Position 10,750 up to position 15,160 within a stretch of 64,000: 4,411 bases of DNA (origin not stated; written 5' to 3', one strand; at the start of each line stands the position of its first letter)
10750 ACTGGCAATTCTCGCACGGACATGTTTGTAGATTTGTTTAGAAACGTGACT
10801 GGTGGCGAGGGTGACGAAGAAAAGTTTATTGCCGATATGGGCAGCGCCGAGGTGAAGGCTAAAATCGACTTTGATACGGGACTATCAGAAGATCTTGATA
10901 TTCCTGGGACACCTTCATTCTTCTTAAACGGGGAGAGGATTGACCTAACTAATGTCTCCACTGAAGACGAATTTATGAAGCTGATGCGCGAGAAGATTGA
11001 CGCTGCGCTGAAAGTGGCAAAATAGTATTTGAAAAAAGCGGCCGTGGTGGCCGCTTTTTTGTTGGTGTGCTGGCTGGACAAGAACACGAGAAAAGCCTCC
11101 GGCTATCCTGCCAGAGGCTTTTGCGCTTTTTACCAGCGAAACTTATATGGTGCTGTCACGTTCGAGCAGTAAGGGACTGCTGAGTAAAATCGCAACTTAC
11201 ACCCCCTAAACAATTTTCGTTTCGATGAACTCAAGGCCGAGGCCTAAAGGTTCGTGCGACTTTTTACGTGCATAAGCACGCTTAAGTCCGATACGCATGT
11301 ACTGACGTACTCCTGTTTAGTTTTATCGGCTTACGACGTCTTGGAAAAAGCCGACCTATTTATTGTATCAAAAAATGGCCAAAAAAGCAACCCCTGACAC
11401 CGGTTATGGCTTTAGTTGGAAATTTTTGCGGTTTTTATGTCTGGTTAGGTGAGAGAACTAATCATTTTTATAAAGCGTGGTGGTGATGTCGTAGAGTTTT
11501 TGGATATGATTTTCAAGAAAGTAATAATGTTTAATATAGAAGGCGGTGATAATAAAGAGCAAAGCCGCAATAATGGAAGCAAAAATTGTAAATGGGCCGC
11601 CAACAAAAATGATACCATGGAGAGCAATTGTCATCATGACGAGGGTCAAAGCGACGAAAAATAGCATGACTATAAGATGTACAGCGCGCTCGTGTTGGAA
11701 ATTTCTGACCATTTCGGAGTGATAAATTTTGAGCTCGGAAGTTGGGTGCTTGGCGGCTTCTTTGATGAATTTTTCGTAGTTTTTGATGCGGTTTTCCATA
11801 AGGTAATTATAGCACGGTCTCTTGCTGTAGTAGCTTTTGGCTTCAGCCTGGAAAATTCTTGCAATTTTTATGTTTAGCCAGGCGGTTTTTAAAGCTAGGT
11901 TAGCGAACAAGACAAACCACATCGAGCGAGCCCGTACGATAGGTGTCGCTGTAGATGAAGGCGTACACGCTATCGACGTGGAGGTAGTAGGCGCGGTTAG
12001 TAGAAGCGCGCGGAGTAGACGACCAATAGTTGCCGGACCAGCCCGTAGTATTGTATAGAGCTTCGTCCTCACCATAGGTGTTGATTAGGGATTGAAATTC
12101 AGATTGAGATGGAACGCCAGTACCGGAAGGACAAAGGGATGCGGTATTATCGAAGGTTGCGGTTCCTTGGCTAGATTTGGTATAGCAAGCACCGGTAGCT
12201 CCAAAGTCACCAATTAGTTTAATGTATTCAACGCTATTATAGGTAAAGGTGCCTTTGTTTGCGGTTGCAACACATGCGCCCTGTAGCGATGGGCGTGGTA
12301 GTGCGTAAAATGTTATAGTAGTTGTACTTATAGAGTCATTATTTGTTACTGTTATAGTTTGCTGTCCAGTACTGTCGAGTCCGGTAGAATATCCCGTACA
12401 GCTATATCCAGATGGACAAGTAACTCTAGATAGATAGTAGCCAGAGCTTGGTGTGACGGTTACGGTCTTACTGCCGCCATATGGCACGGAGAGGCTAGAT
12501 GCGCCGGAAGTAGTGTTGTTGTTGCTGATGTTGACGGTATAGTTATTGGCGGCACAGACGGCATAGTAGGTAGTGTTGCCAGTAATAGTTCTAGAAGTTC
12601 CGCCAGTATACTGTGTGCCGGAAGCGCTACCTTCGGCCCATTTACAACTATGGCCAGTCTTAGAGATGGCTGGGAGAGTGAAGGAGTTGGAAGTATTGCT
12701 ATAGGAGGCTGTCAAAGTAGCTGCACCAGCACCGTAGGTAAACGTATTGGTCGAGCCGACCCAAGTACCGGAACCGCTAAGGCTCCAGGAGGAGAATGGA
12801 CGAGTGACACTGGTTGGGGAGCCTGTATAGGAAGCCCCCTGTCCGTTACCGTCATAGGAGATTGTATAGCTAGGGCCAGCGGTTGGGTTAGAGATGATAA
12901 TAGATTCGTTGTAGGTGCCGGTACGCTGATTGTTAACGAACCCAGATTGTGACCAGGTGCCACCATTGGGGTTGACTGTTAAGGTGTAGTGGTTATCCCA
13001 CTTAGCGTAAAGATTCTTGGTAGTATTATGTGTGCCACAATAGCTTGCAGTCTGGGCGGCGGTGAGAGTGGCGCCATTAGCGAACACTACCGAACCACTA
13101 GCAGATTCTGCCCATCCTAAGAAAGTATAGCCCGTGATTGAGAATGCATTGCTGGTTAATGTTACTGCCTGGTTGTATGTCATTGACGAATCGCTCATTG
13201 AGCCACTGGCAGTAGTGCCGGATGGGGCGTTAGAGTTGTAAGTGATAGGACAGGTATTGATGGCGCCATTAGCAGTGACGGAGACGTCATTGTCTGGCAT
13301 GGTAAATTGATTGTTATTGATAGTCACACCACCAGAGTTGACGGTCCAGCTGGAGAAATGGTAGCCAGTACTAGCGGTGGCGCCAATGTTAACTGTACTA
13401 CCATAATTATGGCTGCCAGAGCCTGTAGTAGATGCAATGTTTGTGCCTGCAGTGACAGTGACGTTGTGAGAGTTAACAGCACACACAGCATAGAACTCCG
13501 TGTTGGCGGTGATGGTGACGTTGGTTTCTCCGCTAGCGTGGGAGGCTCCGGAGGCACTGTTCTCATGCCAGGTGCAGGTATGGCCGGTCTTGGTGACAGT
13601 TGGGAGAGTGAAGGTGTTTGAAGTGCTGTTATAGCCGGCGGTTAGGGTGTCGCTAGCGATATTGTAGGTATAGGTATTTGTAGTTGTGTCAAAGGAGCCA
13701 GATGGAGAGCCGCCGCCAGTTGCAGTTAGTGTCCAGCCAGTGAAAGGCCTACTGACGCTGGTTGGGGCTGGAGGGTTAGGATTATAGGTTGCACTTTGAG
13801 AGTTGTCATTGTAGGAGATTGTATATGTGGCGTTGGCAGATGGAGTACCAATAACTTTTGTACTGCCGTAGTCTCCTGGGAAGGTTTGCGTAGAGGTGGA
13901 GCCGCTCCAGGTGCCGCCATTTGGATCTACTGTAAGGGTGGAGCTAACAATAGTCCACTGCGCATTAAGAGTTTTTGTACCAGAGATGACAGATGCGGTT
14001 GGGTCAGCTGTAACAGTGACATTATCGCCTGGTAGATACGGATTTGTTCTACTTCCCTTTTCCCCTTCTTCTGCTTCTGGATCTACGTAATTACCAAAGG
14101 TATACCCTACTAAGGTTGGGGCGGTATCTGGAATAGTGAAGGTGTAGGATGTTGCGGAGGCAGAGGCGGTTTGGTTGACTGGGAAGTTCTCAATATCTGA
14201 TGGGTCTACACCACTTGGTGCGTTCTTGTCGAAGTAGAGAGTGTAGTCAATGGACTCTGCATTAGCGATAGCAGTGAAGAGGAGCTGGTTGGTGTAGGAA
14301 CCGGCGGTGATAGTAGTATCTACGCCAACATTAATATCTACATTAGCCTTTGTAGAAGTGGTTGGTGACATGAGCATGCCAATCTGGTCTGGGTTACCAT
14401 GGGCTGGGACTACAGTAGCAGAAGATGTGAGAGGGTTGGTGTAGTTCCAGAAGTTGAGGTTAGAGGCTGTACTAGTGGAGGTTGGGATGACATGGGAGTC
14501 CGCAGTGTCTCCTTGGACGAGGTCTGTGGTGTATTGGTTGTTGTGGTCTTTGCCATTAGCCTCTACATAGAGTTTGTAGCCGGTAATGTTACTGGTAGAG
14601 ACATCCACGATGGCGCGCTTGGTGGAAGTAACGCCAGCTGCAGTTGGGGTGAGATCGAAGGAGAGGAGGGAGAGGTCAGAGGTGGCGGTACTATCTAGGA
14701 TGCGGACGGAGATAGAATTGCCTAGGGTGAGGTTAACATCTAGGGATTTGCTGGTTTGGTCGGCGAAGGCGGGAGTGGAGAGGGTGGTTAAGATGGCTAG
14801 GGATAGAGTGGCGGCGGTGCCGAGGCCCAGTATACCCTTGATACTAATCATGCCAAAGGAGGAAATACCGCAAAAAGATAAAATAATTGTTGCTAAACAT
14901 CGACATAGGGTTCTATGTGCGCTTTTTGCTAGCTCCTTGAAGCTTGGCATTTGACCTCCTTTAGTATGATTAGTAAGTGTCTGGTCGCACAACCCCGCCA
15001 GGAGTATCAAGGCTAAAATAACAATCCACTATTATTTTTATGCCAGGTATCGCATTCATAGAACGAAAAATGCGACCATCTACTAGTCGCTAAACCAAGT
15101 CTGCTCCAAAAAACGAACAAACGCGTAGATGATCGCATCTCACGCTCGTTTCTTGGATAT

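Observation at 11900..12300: Probable remote target of a diversity-generating retroelement at the tip of a giant surface protein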

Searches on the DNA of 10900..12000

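Call 63: search_rna_families(source=window, start=10900, end=12000, threshold=evalue, max_evalue=1)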
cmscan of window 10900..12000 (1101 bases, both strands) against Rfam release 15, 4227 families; matches with E-value up to 1: 3.
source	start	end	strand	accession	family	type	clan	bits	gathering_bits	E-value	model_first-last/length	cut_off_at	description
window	10996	11061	+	RF02083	OrzO-P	Gene; antitoxin;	-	22.8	60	0.54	1-76/76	no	OrzO-P RNA antitoxin family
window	11086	11119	+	RF02657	sot2652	Gene; sRNA;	-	17.1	61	0.37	127-160/187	no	Sense overlapping transcript RNA 2652 (sot)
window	11091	11146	-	RF02657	sot2652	Gene; sRNA;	-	15.9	61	0.74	108-163/187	no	Sense overlapping transcript RNA 2652 (sot)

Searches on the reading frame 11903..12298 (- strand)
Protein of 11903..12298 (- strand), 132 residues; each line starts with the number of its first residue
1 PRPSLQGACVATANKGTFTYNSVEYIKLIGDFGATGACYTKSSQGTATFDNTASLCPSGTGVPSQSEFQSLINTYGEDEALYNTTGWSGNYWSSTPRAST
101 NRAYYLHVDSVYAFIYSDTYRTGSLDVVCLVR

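Call 37: search_protein_families(library=pfam, proteins=[window:11903-12298:-], max_evalue=10)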
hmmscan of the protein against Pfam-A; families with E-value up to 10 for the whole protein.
window:11903-12298:- (132 aa): 3 families
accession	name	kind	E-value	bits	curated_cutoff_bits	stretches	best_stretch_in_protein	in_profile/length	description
PF05689.17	InvE_AD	-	7.3e-05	23.6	32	1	51-109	58-116/136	Adhesion domain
PF07603.17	Lcl_C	-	0.00017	22.3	34.9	1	62-117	47-106/117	Lcl C-terminal domain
PF09603.15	Fib_succ_major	-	0.0028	18.4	33.9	1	51-97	61-101/187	Fibrobacter succinogenes major domain (Fib_succ_major)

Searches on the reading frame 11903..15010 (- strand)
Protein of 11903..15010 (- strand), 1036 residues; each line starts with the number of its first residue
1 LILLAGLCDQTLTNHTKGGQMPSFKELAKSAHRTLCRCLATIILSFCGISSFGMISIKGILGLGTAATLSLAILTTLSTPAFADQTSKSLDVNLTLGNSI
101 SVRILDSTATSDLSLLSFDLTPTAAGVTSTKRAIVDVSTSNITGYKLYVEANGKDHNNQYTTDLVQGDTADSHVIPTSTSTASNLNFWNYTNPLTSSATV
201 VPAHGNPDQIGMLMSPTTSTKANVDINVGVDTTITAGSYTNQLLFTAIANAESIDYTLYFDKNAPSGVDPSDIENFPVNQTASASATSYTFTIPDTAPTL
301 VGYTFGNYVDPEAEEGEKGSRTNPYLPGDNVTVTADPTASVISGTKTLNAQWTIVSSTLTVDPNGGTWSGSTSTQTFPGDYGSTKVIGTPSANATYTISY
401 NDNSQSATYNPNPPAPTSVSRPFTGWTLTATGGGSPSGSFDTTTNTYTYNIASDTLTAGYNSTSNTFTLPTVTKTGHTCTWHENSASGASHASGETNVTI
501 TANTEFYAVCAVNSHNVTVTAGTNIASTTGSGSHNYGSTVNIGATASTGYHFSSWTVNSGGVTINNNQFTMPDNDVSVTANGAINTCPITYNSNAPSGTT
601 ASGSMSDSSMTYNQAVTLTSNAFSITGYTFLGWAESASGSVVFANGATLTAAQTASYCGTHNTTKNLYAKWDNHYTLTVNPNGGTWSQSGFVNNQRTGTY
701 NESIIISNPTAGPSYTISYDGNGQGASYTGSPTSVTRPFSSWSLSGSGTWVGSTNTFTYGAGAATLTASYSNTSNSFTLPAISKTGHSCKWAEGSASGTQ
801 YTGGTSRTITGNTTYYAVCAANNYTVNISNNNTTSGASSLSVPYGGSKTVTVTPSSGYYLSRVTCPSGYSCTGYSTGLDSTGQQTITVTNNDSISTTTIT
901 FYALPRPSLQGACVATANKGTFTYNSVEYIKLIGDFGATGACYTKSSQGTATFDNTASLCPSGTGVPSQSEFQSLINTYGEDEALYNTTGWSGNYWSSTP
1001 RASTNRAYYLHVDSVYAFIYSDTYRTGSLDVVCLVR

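Call 3: search_protein_families(library=pfam, proteins=[window:11903-15010:-], max_evalue=1)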
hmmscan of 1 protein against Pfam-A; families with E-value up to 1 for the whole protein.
window:11903-15010:- (1036 aa): 2 families
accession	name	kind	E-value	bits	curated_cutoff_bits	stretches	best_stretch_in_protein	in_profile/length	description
PF18998.6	Flg_new_2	-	7.9e-14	51.8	23.6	2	515-581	1-68/73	Divergent InlB B-repeat domain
PF09479.16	Flg_new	-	1.4e-05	25.5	27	2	589-650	3-55/65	Listeria-Bacteroides repeat domain (List_Bact_rpt)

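Call 21: find_homologous_proteins(query=window:11903-15010:-, region=800-1036)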
Query window:11903-15010:-, residues 800-1036 (237 aa): 37 proteins with E <= 0.001 among 7745 candidates.
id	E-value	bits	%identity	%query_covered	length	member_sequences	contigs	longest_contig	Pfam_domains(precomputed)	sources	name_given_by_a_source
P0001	9.5e-148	508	100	100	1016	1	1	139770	PF18998.7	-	-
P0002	2.1e-87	311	60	92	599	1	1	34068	-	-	-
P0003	3.6e-87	310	61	92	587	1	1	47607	-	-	-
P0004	9.7e-71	256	62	100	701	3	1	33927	-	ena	-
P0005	2.7e-65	238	58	100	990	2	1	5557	PF09479.17,PF18998.7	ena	-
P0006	6.0e-62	227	55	100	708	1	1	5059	-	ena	-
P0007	1.7e-60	223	57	92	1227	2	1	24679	PF09479.17,PF18998.7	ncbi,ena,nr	ncbi:InlB B-repeat-containing protein [Candidatus Saccharibacteria bacterium]|nr:InlB B-repeat-conta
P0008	2.7e-58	215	45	89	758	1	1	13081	-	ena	-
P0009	8.4e-54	201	51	83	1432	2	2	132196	PF09479.17,PF18998.7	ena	-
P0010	6.9e-39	152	60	33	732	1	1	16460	PF09603.16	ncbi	-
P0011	1.1e-38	151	76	43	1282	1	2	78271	PF09479.17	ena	-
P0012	1.5e-38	151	48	78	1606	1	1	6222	PF09603.16,PF07603.18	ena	-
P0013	1.3e-36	144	37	100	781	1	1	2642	PF09603.16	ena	-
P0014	8.1e-34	135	66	46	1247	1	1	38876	-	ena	-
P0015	1.4e-32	131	43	86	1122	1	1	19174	-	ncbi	-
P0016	2.5e-30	124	49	72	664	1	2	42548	PF09603.16,PF07603.18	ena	-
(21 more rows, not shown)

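Call 26: find_encoding_contigs(protein=P0016, flank=10000, max_places=2)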
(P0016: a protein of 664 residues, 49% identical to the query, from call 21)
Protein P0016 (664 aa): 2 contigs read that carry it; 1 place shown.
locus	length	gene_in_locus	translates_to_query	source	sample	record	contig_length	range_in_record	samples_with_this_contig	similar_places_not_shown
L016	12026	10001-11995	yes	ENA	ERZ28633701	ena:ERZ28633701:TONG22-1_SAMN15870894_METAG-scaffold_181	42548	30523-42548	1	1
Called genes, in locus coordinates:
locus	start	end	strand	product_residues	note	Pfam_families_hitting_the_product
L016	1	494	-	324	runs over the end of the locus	PF00140:Sigma70_r1_2, PF04542:Sigma70_r2, PF04539:Sigma70_r3, PF04545:Sigma70_r4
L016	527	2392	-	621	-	PF01807:Zn_ribbon_DnaG, PF08275:DNAG_N, PF13662:Toprim_4, PF01751:Toprim, PF13155:Toprim_2, PF10410:DnaB_bind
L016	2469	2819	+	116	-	-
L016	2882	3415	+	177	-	PF01741:MscL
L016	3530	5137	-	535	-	PF00118:Cpn60_TCP1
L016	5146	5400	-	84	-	PF00166:Cpn10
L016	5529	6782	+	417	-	PF08245:Mur_ligase_M, PF02875:Mur_ligase_C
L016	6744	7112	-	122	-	-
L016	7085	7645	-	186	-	PF00929:RNase_T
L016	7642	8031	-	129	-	PF00293:NUDIX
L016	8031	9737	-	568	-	PF03485:Arg_tRNA_synt_N, PF00750:tRNA-synt_1d, PF05746:DALR_1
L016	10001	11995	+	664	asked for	PF07603:Lcl_C (faint), PF09603:Fib_succ_major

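Call 27: find_encoding_contigs(protein=P0007, flank=10000, max_places=2)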
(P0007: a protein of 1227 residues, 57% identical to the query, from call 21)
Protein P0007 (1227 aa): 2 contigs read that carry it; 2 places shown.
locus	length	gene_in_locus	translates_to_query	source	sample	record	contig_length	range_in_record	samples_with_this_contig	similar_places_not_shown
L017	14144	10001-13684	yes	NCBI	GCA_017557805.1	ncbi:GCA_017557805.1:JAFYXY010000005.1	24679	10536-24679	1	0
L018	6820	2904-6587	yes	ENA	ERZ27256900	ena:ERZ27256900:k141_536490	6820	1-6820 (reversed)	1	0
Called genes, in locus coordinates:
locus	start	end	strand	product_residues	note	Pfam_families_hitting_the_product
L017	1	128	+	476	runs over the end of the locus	PF00155:Aminotran_1_2 (weak), PF01041:DegT_DnrJ_EryC1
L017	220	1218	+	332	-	PF00155:Aminotran_1_2 (weak), PF01041:DegT_DnrJ_EryC1, PF01212:Beta_elim_lyase (weak)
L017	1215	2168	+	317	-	PF02388:FemAB, PF13480:Acetyltransf_6, PF02388:FemAB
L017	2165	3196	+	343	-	PF02388:FemAB, PF13480:Acetyltransf_6, PF02388:FemAB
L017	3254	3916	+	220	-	PF03729:DUF308 (weak)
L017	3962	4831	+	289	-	PF00483:NTP_transferase, PF12804:NTP_transf_3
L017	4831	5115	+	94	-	-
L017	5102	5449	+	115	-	-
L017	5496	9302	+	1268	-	PF02811:PHP, PF07733:DNA_pol3_alpha, PF17657:DNA_pol3_finger, PF14579:HHH_6, PF01336:tRNA_anti-codon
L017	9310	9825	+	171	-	PF00588:SpoU_methylase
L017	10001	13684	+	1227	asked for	PF09479:Flg_new (faint), PF18998:Flg_new_2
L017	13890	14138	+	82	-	PF10543:ORF6N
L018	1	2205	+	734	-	?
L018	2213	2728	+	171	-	PF00588:SpoU_methylase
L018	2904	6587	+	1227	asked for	PF09479:Flg_new (faint), PF18998:Flg_new_2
